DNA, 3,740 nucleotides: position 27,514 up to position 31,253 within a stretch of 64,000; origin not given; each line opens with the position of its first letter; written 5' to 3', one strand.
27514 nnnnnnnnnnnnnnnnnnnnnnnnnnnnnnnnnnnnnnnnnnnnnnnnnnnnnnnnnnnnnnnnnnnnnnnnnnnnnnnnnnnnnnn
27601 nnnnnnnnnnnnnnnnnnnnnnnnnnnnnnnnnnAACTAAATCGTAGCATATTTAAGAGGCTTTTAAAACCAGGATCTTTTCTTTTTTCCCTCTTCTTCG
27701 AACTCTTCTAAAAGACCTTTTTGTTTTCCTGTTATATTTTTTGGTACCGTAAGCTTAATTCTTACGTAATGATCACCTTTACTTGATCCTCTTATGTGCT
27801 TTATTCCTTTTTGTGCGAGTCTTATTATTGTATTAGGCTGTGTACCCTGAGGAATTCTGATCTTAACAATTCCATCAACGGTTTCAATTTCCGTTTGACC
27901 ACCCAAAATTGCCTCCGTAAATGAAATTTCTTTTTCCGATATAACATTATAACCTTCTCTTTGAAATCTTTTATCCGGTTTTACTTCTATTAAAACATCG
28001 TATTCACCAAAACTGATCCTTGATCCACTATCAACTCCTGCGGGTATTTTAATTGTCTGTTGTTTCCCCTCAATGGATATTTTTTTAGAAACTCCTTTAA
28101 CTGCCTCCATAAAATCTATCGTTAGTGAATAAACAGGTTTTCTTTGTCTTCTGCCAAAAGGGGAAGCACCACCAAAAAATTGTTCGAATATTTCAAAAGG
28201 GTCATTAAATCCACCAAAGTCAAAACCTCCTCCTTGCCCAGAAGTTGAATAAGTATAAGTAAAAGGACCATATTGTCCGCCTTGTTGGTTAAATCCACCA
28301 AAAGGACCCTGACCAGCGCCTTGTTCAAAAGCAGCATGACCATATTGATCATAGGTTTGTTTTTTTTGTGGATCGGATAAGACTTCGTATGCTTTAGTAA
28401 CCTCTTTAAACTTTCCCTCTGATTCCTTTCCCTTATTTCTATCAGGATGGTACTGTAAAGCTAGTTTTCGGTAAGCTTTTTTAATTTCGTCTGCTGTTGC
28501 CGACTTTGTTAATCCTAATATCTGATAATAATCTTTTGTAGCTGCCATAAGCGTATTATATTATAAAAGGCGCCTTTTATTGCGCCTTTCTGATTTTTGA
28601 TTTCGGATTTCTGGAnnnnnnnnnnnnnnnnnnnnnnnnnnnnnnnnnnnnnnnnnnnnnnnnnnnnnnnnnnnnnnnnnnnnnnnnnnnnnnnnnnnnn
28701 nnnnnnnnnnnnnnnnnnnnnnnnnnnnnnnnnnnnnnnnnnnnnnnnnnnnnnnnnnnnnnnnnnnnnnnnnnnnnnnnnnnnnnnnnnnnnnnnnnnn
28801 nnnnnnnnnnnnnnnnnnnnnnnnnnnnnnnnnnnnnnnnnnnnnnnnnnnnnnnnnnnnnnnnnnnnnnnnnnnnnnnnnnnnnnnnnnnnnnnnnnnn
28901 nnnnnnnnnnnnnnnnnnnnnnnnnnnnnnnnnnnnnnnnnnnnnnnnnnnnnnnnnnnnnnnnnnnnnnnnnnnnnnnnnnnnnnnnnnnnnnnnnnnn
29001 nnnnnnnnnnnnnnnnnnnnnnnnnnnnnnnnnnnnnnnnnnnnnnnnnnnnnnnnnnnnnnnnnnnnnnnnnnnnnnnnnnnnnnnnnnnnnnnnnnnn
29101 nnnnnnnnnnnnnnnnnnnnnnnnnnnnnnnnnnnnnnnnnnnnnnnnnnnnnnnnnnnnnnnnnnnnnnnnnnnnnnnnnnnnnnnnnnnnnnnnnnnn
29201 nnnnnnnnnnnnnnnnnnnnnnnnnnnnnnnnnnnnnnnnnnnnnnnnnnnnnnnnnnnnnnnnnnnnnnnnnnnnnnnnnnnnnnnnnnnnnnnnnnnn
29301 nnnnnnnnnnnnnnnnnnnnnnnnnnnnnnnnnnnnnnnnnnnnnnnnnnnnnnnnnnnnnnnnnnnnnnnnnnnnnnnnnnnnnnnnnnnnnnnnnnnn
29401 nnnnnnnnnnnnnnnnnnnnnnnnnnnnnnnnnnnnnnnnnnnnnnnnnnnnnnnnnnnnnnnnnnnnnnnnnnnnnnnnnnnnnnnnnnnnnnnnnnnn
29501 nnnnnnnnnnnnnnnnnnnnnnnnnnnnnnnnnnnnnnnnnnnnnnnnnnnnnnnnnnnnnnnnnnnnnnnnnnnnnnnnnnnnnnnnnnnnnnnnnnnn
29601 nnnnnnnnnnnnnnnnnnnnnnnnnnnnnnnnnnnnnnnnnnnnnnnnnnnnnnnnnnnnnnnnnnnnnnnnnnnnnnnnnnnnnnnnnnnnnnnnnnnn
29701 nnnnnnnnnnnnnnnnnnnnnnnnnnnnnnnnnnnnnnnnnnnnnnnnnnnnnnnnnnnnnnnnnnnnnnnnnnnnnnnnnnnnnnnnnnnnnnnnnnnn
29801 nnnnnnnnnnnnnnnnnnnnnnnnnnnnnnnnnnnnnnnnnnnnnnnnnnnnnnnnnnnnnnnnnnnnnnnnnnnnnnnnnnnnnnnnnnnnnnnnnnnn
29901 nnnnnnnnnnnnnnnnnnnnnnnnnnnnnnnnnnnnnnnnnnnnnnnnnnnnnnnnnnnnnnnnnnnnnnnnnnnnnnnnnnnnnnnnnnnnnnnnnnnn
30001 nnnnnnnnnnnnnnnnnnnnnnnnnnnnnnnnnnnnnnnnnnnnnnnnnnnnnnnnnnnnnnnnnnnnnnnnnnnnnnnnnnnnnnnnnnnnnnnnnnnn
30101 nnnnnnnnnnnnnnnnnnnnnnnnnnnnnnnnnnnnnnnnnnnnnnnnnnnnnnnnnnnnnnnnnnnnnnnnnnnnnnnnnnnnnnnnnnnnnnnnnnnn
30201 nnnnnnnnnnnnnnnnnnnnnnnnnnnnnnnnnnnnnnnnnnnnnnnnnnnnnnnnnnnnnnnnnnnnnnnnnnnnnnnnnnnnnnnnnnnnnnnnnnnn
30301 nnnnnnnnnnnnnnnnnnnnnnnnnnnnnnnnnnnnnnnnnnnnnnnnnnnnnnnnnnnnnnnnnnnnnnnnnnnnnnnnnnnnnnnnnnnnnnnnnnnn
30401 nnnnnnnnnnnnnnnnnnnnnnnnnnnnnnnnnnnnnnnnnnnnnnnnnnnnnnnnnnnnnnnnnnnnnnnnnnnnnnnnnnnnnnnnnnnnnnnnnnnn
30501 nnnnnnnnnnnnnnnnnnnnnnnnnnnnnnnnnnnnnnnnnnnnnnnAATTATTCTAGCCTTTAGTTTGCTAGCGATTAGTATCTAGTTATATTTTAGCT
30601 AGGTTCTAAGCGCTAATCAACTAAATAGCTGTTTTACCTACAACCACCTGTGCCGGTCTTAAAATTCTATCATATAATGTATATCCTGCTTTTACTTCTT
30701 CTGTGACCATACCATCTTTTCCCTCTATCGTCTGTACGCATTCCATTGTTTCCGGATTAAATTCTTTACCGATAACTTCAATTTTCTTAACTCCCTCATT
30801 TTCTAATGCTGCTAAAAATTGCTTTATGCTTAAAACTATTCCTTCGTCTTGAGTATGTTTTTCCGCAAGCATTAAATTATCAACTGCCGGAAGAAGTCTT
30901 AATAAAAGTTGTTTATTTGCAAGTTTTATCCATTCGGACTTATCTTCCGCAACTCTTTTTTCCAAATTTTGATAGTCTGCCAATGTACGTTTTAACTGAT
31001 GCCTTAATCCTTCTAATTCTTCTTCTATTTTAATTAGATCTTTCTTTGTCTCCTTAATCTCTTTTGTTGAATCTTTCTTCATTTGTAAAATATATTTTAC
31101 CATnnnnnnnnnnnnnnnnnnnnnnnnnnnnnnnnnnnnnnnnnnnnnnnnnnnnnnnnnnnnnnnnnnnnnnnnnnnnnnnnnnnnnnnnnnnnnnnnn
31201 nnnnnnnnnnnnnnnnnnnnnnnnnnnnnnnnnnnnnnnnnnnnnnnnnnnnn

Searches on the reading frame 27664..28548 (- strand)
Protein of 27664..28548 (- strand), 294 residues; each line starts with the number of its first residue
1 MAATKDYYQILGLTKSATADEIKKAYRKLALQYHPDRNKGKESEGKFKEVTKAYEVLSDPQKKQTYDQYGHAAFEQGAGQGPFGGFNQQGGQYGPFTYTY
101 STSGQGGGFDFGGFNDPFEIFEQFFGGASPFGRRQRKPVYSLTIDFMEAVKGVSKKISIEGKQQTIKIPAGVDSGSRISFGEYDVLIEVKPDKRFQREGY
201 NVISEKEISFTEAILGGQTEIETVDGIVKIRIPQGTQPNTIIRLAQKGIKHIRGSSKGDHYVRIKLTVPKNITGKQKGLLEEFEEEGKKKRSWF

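Call 19: search_protein_families(library=pfam, proteins=[window:27664-28548:-], max_evalue=0.0001)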
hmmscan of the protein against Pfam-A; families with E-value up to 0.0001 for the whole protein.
window:27664-28548:- (294 aa): 2 families
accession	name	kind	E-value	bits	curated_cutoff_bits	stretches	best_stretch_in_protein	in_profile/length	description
PF01556.23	DnaJ_C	-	5.9e-32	111.2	26.6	1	140-269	3-152/152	DnaJ C terminal domain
PF00226.36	DnaJ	-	4.1e-28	97.7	27.8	1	6-67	1-63/63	DnaJ domain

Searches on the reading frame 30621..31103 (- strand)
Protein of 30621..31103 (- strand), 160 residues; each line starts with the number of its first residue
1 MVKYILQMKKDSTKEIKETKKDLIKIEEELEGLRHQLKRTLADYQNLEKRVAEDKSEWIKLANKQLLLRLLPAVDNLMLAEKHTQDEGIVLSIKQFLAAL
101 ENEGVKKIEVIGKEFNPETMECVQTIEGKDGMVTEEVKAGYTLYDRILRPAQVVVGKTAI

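Call 19: search_protein_families(library=pfam, proteins=[window:30621-31103:-], max_evalue=0.0001)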
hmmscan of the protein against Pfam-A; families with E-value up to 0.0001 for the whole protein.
window:30621-31103:- (160 aa): 1 family
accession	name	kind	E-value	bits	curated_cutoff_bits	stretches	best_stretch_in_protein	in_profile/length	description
PF01025.24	GrpE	-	2.8e-33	115.4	25.8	1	9-157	6-165/165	GrpE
